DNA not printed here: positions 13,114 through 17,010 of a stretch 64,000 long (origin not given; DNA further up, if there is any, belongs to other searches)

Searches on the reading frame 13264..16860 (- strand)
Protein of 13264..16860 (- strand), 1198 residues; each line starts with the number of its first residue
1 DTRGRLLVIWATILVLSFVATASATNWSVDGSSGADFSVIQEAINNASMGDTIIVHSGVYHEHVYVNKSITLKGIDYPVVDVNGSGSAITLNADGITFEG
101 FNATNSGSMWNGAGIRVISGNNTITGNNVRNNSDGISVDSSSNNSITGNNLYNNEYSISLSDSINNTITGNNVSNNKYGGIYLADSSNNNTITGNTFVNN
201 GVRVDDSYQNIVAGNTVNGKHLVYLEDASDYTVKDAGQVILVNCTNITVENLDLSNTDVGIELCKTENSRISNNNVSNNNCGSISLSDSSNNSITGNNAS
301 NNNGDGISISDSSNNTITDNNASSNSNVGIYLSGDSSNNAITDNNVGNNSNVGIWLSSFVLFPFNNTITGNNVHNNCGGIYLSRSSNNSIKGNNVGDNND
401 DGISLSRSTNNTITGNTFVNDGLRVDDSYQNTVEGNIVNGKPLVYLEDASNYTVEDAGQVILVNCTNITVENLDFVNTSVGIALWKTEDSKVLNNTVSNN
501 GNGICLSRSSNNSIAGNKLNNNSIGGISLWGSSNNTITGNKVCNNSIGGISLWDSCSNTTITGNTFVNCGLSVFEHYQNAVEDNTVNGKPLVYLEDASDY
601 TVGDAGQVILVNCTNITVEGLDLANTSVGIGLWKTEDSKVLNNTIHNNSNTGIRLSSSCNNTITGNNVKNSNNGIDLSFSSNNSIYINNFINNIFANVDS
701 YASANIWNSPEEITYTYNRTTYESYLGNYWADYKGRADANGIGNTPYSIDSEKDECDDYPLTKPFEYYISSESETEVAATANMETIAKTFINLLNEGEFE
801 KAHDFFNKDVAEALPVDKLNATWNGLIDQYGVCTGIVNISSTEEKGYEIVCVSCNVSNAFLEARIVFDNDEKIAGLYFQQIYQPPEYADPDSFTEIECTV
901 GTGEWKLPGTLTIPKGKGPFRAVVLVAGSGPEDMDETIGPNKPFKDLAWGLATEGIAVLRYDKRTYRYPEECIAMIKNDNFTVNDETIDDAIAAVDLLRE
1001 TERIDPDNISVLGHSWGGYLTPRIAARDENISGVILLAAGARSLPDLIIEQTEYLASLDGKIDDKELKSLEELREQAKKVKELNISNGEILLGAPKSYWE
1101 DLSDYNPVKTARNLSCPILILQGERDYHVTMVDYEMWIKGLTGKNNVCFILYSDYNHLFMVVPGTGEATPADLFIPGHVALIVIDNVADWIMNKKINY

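Call 65: search_protein_families(library=pfam, proteins=[window:13264-16860:-], max_evalue=0.001)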
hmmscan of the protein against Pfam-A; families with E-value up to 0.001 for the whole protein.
window:13264-16860:- (1198 aa): 9 families
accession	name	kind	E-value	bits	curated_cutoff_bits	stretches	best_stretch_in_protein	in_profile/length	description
PF05048.19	NosD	-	9.5e-84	280.5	23.6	5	451-594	32-178/212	Periplasmic copper-binding protein (NosD)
PF13229.12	Beta_helix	-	5.9e-65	218.2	25.9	5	239-357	26-145/158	Right handed beta helix region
PF13026.12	DUF3887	-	1.9e-18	67.4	31.8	1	787-876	1-91/91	Protein of unknown function (DUF3887)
PF00326.27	Peptidase_S9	-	6.8e-12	45.8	22.6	1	984-1037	41-94/213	Prolyl oligopeptidase family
PF12146.15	Hydrolase_4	-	3.2e-08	33.6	27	1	944-1157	20-232/239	Serine aminopeptidase, S33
PF01738.24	DLH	-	1e-07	32.2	21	0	935-1035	20-125/217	Dienelactone hydrolase family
PF12697.13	Abhydrolase_6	-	8.4e-06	27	26.3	1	944-1046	17-100/217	Alpha/beta hydrolase family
PF00561.26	Abhydrolase_1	-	0.00025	21.2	25.8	0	985-1043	49-103/245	alpha/beta hydrolase fold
PF12695.13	Abhydrolase_5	-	0.00032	21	27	0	1007-1063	57-111/164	Alpha/beta hydrolase family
